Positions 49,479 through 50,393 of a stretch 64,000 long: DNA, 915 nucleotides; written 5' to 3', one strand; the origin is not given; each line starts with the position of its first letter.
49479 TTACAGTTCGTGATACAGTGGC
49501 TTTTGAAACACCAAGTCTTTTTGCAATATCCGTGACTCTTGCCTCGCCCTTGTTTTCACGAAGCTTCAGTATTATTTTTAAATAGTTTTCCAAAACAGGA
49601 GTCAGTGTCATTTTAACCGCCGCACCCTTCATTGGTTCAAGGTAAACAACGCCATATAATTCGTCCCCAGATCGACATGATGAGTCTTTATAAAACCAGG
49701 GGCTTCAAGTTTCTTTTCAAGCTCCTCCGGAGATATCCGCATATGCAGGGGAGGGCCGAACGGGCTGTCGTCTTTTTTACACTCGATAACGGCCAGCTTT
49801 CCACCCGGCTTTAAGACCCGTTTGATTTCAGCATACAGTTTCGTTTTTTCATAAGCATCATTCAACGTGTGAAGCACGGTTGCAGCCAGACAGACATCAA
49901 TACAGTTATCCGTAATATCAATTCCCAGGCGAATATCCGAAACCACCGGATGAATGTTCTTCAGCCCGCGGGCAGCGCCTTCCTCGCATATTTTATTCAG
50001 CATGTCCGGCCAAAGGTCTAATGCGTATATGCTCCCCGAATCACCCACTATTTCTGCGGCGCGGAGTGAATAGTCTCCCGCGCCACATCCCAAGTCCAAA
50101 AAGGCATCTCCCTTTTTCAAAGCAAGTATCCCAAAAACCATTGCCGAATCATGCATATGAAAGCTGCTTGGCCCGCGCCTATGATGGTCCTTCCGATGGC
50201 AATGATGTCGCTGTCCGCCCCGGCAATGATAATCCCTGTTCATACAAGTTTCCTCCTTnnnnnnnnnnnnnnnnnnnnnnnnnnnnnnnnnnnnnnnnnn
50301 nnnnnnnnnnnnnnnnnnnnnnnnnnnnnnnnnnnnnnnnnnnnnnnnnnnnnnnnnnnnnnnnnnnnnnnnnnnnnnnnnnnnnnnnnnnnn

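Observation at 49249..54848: Element-borne operon: Fur, a 1330-aa self-contained activase/dehydratase-like fusion, a His/Cys-rich SAM methyltransferase, and DtxR/MntR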

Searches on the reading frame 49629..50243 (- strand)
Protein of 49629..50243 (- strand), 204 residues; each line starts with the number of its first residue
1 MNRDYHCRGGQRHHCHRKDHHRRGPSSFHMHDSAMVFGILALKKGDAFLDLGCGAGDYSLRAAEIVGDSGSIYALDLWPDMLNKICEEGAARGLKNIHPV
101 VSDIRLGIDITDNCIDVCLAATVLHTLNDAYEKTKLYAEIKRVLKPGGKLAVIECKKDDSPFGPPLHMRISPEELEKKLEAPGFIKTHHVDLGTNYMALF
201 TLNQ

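Call 3: search_protein_families(library=pfam, proteins=[window:49629-50243:-], max_evalue=0.01)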
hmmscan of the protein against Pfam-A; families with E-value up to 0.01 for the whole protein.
window:49629-50243:- (204 aa): 14 families
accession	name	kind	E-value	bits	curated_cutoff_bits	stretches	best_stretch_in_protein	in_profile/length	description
PF13847.12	Methyltransf_31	-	7.1e-21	74.9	27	1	43-167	2-114/145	Methyltransferase domain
PF13649.12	Methyltransf_25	-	2.2e-16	60.7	27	1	49-148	2-97/97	Methyltransferase domain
PF08241.18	Methyltransf_11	-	8.3e-16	58.9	21.2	1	49-151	1-94/95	Methyltransferase domain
PF01209.24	Ubie_methyltran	-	1.3e-15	57.9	20.1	1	34-157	37-156/233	ubiE/COQ5 methyltransferase family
PF08242.18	Methyltransf_12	-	5.1e-10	40.4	30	1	49-150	1-98/98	Methyltransferase domain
PF01269.23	Fibrillarin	-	8.3e-06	25.5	27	1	40-106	67-131/227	Fibrillarin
PF01135.25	PCMT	-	1.4e-05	25.4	20.3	1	26-108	57-137/210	Protein-L-isoaspartate(D-aspartate) O-methyltransferase (PCMT)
PF05148.21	Methyltransf_8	-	8.6e-05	22.9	27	1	98-203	107-196/219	Hypothetical methyltransferase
PF03848.20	TehB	-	0.00052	19.9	20.4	1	38-181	25-162/193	Tellurite resistance protein TehB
PF13489.12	Methyltransf_23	-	0.00095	19.4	27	1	42-159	20-123/164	Methyltransferase domain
PF01728.25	FtsJ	-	0.0016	18.8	24.1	1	42-84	19-60/181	FtsJ-like methyltransferase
PF05175.20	MTS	-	0.0026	17.8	23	1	40-156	27-142/170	Methyltransferase small domain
PF02353.26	CMAS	-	0.0045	16.8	27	1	35-64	53-82/273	Mycolic acid cyclopropane synthetase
PF02390.23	Methyltransf_4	-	0.0049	16.8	24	0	47-104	4-60/173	Putative methyltransferase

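Call 4: search_protein_families(library=ncbifam, proteins=[window:49629-50243:-], max_evalue=0.01)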
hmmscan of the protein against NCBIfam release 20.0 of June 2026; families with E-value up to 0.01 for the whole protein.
window:49629-50243:- (204 aa): 37 families (the best 25 are shown)
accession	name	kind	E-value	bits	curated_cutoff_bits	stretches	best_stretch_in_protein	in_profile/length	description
NF008823.0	PRK11873.1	subfamily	2.5e-19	69.8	263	1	40-152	73-181/272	arsenite methyltransferase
NF041537.1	ArsM_AhpD_UU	exception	3.7e-17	62.1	510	1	37-153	69-181/345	arsenite methyltransferase/AhpD domain selenoprotein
NF047649.1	MTase_UXPK_star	exception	4.9e-17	61.9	460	1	37-153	70-182/283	methyltransferase/UXPK-star double selenoprotein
NF041536.1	ArsM_DUF2284_UU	exception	7e-17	60.9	575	1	37-153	69-181/459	arsenite methyltransferase/DUF2284 domain selenoprotein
NF040538.1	methyl_ArsM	equivalog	3.6e-14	52.7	500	2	43-84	60-101/356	arsinothricin biosynthesis methyltransferase ArsM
TIGR02752.1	MenG_heptapren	equivalog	2.4e-13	50.1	419.85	1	37-157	38-154/231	demethylmenaquinone methyltransferase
NF001243.0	PRK00216.1-4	equivalog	2.6e-13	49.9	235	1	35-156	38-155/237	demethylmenaquinone methyltransferase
NF001240.0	PRK00216.1-1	equivalog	9.3e-13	47.8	378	1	39-157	58-173/251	bifunctional demethylmenaquinone methyltransferase/2-methoxy-6-polyprenyl-1,4-benzoquinol methylase UbiE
NF001244.0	PRK00216.1-5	equivalog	1.3e-12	47.6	216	1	35-161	39-162/236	bifunctional demethylmenaquinone methyltransferase/2-methoxy-6-polyprenyl-1,4-benzoquinol methylase UbiE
NF052510.1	methyltran_MpqE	exception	1.3e-12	47.6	335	1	38-156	40-155/234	methyl-plastoquinone biosynthesis methyltransferase MpqE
TIGR01934.1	MenG_MenH_UbiE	subfamily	6.1e-11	42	158.35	1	40-161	35-150/223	ubiquinone/menaquinone biosynthesis methyltransferase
NF043040.1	corrin_prot_MT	hypoth_equivalog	9.5e-10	38.3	180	1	43-153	40-148/216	corrinoid protein-associated methyltransferase CpaM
NF001242.0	PRK00216.1-3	equivalog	7.2e-09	35.4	351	1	35-157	60-180/258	bifunctional demethylmenaquinone methyltransferase/2-methoxy-6-polyprenyl-1,4-benzoquinol methylase UbiE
NF045649.1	2X_seleno_MduS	exception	2.3e-08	33.4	380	1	46-156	43-150/338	methyltransferase domain-containing selenoprotein MduS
NF010549.0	PRK13942.1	equivalog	6.8e-08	32.2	282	1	30-108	63-141/215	protein-L-isoaspartate O-methyltransferase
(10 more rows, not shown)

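Call 36: find_homologous_proteins(query=window:49629-50243:-, max_evalue=0.00001)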
Query window:49629-50243:- (204 aa): 415 proteins with E <= 0.00001 among 564 candidates; the best 120 are listed.
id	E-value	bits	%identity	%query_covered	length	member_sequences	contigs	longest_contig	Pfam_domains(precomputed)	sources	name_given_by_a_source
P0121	2.8e-120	418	89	100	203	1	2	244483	PF13847.13,PF13489.13,PF01269.24,PF13649.13,PF05148.22,PF01135.26,PF01209.25,PF08241.19,PF08242.19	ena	-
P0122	8.7e-116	403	83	100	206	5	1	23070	PF13847.13,PF01269.24,PF13649.13,PF05148.22,PF01209.25,PF08241.19,PF08242.19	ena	-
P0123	1.0e-108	380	84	100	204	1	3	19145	PF13847.13,PF13489.13,PF01269.24,PF13649.13,PF01209.25,PF08241.19,PF08242.19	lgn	-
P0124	1.9e-84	301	68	95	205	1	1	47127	PF13847.13,PF01269.24,PF13649.13,PF05148.22,PF01209.25,PF08241.19,PF08242.19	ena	-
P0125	2.2e-80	287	65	100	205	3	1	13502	PF13847.13,PF02353.27,PF05175.21,PF13649.13,PF01135.26,PF01728.26,PF01209.25,PF08241.19,PF08242.19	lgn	-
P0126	3.9e-80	286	66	100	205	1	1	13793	PF13847.13,PF13489.13,PF01269.24,PF13649.13,PF01135.26,PF01209.25,PF08241.19,PF08242.19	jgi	-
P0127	2.6e-77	277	64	100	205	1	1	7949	PF13847.13,PF13489.13,PF01269.24,PF13649.13,PF05148.22,PF01209.25,PF08241.19,PF08242.19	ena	-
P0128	8.2e-77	276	65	99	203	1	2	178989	PF13847.13,PF01269.24,PF05175.21,PF13649.13,PF01135.26,PF01209.25,PF08241.19,PF08242.19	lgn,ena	-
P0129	1.9e-76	274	64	99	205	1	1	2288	PF13847.13,PF02353.27,PF05175.21,PF13649.13,PF06080.19,PF01135.26,PF01728.26,PF01209.25,PF08241.19,PF08242.19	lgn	-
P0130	2.5e-76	274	61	100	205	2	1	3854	PF13847.13,PF13489.13,PF01269.24,PF13649.13,PF05148.22,PF01189.24,PF01135.26,PF01209.25,PF08241.19,PF08242.19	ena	-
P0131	8.4e-76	272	61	100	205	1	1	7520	PF13847.13,PF01269.24,PF13649.13,PF05148.22,PF01189.24,PF01135.26,PF01209.25,PF08241.19,PF08242.19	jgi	-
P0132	5.1e-75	270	62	98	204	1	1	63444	PF13847.13,PF01269.24,PF13649.13,PF05148.22,PF01209.25,PF08241.19,PF08242.19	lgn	-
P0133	5.2e-75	270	61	100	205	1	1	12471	PF13847.13,PF13489.13,PF02353.27,PF01269.24,PF05175.21,PF13649.13,PF08704.17,PF01135.26,PF01209.25,PF08241.19,PF08242.19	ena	-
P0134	9.1e-75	269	61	98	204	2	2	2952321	PF13847.13,PF02353.27,PF01269.24,PF05175.21,PF13649.13,PF05148.22,PF01135.26,PF01209.25,PF08241.19,PF08242.19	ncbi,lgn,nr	ncbi:class I SAM-dependent methyltransferase [Oscillospiraceae bacterium LTW-04]|nr:class I SAM-depe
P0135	3.9e-74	267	63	99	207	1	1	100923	PF13847.13,PF02353.27,PF13649.13,PF06080.19,PF01135.26,PF01728.26,PF01209.25,PF08241.19,PF08242.19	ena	-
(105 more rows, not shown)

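Call 43: find_related_loci(query=A2, collection=metagenome_contigs, flank=10000)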
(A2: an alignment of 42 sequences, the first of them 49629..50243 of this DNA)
Query A2 (204 aa) in metagenome_contigs; peptide patterns used: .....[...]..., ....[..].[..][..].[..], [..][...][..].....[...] (x = any residue, [..] = any of these).
299 stretches matched a pattern; 179 encode a relative of the query (tblastn E <= 1e-3); the best 80 are kept; 80 distinct loci.
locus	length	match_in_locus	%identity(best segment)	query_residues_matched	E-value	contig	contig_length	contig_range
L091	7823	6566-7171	58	2-204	7e-76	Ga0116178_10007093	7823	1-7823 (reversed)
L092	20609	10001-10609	58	1-202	9e-70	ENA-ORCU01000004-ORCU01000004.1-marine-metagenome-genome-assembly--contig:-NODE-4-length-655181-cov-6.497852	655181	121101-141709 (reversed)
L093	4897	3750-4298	60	22-204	7e-70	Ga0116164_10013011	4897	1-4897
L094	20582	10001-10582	57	8-202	5e-68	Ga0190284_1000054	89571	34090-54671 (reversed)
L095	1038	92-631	57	22-201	4e-73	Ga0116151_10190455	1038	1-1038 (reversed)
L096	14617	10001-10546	56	22-203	8e-68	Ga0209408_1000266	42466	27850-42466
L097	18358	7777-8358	56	3-200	9e-66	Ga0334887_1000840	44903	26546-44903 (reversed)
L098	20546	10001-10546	55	22-203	7e-66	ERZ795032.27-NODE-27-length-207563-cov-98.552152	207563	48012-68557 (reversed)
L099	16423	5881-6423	52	21-201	4e-65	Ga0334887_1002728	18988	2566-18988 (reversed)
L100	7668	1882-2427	54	22-203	7e-65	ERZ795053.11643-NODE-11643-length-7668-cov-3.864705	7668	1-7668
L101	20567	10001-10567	53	16-204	6e-64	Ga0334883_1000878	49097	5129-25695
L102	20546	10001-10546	56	21-202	3e-64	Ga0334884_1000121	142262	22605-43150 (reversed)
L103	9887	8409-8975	53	16-204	6e-64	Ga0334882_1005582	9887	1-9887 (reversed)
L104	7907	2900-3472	51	11-204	4e-64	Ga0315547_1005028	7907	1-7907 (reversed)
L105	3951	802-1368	53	16-204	5e-64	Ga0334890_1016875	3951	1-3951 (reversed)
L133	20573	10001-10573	50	13-203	7e-59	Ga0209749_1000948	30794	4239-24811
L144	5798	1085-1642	50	13-202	2e-57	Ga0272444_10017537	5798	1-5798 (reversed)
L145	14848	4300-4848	50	18-200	9e-58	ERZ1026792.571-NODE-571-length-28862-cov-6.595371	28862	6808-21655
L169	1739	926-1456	49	26-202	3e-55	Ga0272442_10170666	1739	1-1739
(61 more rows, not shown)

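Call 44: predict_structure(alignment_id=A2)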
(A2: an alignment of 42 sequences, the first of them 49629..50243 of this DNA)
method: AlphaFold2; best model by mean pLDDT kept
length: 204 residues; sequences in the alignment: 42
mean_pLDDT: 87.5   pTM: 0.83
mean pLDDT of the five models: 87.5, 87.4, 87.2, 86.2, 85.5
residues with pLDDT >= 90: 145; 70-90: 34; 50-70: 4; < 50: 21
segments of 3 or more residues with pLDDT < 50: 1-21
pLDDT, mean of each block of 10 residues (from residue 1): 37 39 72 95 98 88 98 95 96 98 92 98 87 94 98 90 87 95 96 95 93
secondary structure, 60 per line:
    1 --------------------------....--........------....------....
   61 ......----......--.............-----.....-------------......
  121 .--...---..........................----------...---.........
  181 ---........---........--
elements in order: H27-30 H33-40 E47-50 H57-66 E71-76 H79-91 E97-101 E115-121 H130-143 E144-155 H172-180 E184-191 E195-202

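Call 48: fold_search(model_id=the predicted structure, library=pdb)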
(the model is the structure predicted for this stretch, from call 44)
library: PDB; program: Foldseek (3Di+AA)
matches with E <= 10: 1970; with E <= 0.001: 1414
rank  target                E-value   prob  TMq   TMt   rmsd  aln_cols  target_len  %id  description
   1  3dh0_A                5.8e-18  1.00  0.77  0.83   2.3       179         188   32  Crystal structure of a SAM dependent methyltransferase from Aquifex aeolicus (released 2008-07-15)
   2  3dh0_B                3.0e-17  1.00  0.77  0.83   2.3       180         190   32  Crystal structure of a SAM dependent methyltransferase from Aquifex aeolicus (released 2008-07-15)
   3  3ocj                  2.0e-11  1.00  0.67  0.47   6.1       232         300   16  The crystal structure of a possilbe exported protein from Bordetella parapertussis (released 2010-10-06)
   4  6mro                  2.7e-11  1.00  0.63  0.66   4.6       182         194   20  Crystal structure of methyl transferase from Methanosarcina acetivorans at 1.6 Angstroms resolution, Northeast Structura (released 2018-10-24)
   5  8zc7_B                3.3e-11  1.00  0.69  0.53   3.9       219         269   18  Crystallographic analysis of MitM, which catalyzes the post-mitosane modification in mitomycin biosynthesis (released 2024-11-27)
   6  8zc7_A                3.3e-11  1.00  0.67  0.53   3.9       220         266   18  Crystallographic analysis of MitM, which catalyzes the post-mitosane modification in mitomycin biosynthesis (released 2024-11-27)
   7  3i9f_B                4.2e-11  1.00  0.67  0.80   2.6       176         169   22  Crystal structure of a putative type 11 methyltransferase from Sulfolobus solfataricus (released 2009-07-28)
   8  3i9f_A                4.5e-11  1.00  0.66  0.80   2.7       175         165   22  Crystal structure of a putative type 11 methyltransferase from Sulfolobus solfataricus (released 2009-07-28)
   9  4pne_A                5.1e-11  1.00  0.68  0.53   3.6       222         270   21  Crystal Structure of the [4+2]-Cyclase SpnF (released 2015-02-18)
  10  4pne_B                5.1e-11  1.00  0.66  0.51   3.6       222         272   22  Crystal Structure of the [4+2]-Cyclase SpnF (released 2015-02-18)
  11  3mb5                  8.4e-11  1.00  0.67  0.55   3.6       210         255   19  Crystal structure of P. abyssi tRNA m1A58 methyltransferase in complex with S-adenosyl-L-methionine (released 2010-05-12)
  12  5wp5_B                1.1e-10  1.00  0.57  0.27   4.3       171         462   24  Arabidopsis thaliana phosphoethanolamine N-methyltransferase 2 (AtPMT2) in complex with SAH (released 2017-11-15)
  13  7nmk                  1.1e-10  1.00  0.68  0.64   4.5       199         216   20  Crystal structure of the heterocyclic toxin methyltransferase from Mycobacterium tuberculosis with bound methylation pro (released 2021-09-22)
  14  4obw_B                1.1e-10  1.00  0.67  0.60   4.2       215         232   16  crystal structure of yeast Coq5 in the SAM bound form (released 2014-08-06)
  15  1o54                  1.2e-10  1.00  0.60  0.47   5.7       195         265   22  Crystal structure of SAM-dependent O-methyltransferase (TM0748) from Thermotoga maritima at 1.65 A resolution (released 2003-08-19)
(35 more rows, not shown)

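Call 50: search_protein_families(library=pfam, proteins=[L145:10067-10861:+, L144:442-1011:+, L145:3710-4207:+, L133:4928-6103:+, L098:11229-12779:+, L133:18642-19724:-, L145:4857-6248:+, L169:148-624:+, L103:7454-8221:+, L145:2535-3548:+], max_evalue=0.001)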
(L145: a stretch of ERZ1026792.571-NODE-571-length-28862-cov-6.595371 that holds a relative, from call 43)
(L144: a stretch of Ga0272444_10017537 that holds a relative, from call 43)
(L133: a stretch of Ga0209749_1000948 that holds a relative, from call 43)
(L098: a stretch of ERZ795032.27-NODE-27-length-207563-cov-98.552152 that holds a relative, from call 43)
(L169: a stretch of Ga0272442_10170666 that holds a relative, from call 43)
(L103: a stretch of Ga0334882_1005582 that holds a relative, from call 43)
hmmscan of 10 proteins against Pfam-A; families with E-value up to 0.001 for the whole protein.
L145:10067-10861:+ (264 aa): 1 family
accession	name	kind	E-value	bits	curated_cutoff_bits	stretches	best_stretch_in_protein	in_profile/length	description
PF02663.19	FmdE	-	8.7e-36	123.4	22.9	1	53-196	1-132/133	FmdE, Molybdenum formylmethanofuran dehydrogenase operon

L144:442-1011:+ (189 aa): 1 family
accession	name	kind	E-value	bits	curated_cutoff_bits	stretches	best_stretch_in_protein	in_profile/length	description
PF01980.22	TrmO_N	-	4.3e-27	95.1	26.8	1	59-165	10-114/116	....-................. O N-terminal domain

L145:3710-4207:+ (165 aa): 1 family
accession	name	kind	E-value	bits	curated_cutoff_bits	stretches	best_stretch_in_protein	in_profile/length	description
PF03551.20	PadR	-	8.4e-15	55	27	1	10-76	1-74/75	Transcriptional regulator PadR-like family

L133:4928-6103:+ (391 aa): 1 family
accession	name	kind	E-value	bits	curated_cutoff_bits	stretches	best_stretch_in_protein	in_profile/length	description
PF01497.23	Peripla_BP_2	-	4.6e-19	69.2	27.5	1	124-325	49-233/235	Periplasmic binding protein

L098:11229-12779:+ (516 aa): 1 family
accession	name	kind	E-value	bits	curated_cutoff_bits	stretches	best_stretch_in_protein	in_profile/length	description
PF00496.27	SBP_bac_5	-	1.7e-78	264.7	32.4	1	81-419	3-355/368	Bacterial extracellular solute-binding proteins, family 5 Middle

L133:18642-19724:- (360 aa): 2 families
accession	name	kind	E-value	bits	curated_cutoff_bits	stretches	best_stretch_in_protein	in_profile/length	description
PF01032.23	FecCD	-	7e-94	314.8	26.5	1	37-352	1-310/311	FecCD transport family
PF00950.22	ABC-3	-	6.1e-06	26.4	20.1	1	124-338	34-245/258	ABC 3 transport family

L145:4857-6248:+ (463 aa): 2 families
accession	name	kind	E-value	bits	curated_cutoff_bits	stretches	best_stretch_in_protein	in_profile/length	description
PF01554.23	MatE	-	1.3e-43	148.9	24.9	2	24-184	1-161/161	MatE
PF03023.19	MurJ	-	3.8e-06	26.2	27.4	1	17-224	198-404/451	Lipid II flippase MurJ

L169:148-624:+ (158 aa): 5 families
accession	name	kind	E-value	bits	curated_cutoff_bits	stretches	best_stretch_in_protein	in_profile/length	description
PF01047.28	MarR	-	2.2e-10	40.7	24.6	1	39-89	2-52/59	MarR family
PF12802.13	MarR_2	-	5.4e-09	36.5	27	1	38-91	3-57/61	MarR family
PF09339.16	HTH_IclR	-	3.6e-05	23.9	22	1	43-87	6-51/52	IclR helix-turn-helix domain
PF09012.17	FeoC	-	0.00035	21.1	21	1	46-90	6-50/69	FeoC like transcriptional regulator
PF01325.25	Fe_dep_repress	-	0.00076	20.1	26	0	50-90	18-58/60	Iron dependent repressor, N-terminal DNA binding domain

L103:7454-8221:+ (255 aa): 19 families
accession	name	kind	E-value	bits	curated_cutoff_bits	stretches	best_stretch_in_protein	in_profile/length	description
PF01656.29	CbiA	-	5.6e-14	52.6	25.4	1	4-233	3-123/125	CobQ/CobB/MinD/ParA nucleotide binding domain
PF10609.15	ParA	-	3e-07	30.6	27.1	1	3-50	7-54/246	NUBPL iron-transfer P-loop NTPase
PF13614.12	AAA_31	-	1.4e-06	28.8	27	1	7-38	9-40/177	AAA domain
PF02492.25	cobW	-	3e-06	27.4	20.7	0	61-209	12-165/180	CobW/HypB/UreG, nucleotide-binding domain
PF01583.26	APS_kinase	-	5.4e-06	26.9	21.1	1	3-53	5-55/152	Adenylylsulphate kinase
PF00009.33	GTP_EFTU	-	2e-05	24.7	26.5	1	136-215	68-150/188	Elongation factor Tu GTP binding domain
PF00448.28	SRP54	-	2.3e-05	24.6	22.7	0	3-48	4-49/196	SRP54-type protein, GTPase domain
PF09140.17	MipZ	-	2.3e-05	24.3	20.7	1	7-47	8-48/262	ATPase MipZ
PF01935.23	DUF87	-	2.5e-05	24.9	23.2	1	4-36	27-60/220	Helicase HerA, central domain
PF02374.21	ArsA_ATPase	-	3.2e-05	23.7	24.3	1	3-37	4-38/305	Anion-transporting ATPase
PF01926.29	MMR_HSR1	-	6.1e-05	23.5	21.9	0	131-196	40-113/113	50S ribosome-binding GTPase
PF08433.16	KTI12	-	6.2e-05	23.1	22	1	3-40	4-41/271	Chromatin associated protein KTI12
PF20720.3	nSTAND3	-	0.00012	22.2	27.2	1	3-36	20-53/155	Novel STAND NTPase 3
PF06564.18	CBP_BcsQ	-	0.00013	22.1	21.3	1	8-41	10-43/234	Cellulose biosynthesis protein BcsQ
PF00142.24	Fer4_NifH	-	0.00018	21.5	25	1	1-37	1-37/271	4Fe-4S iron sulfur cluster binding proteins, NifH/frxC family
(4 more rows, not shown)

L145:2535-3548:+ (337 aa): 7 families
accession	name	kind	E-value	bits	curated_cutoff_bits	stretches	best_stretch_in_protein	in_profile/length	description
PF00891.24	Methyltransf_2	-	1e-14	54.8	22.3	1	157-269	53-163/210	O-methyltransferase domain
PF08100.18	Dimerisation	-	2.2e-08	34.2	25.6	1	10-89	6-92/93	O-methyltransferase dimerisation domain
PF08242.18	Methyltransf_12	-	1.4e-07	32.6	30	1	172-268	1-98/98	Methyltransferase domain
PF13649.12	Methyltransf_25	-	2.4e-07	31.8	27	1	172-266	2-97/97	Methyltransferase domain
PF13847.12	Methyltransf_31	-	2.1e-05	24.7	27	1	170-269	6-108/145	Methyltransferase domain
PF13489.12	Methyltransf_23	-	2.3e-05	24.6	27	1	153-269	7-115/164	Methyltransferase domain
PF08241.18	Methyltransf_11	-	0.00013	22.9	21.2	1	172-269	1-94/95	Methyltransferase domain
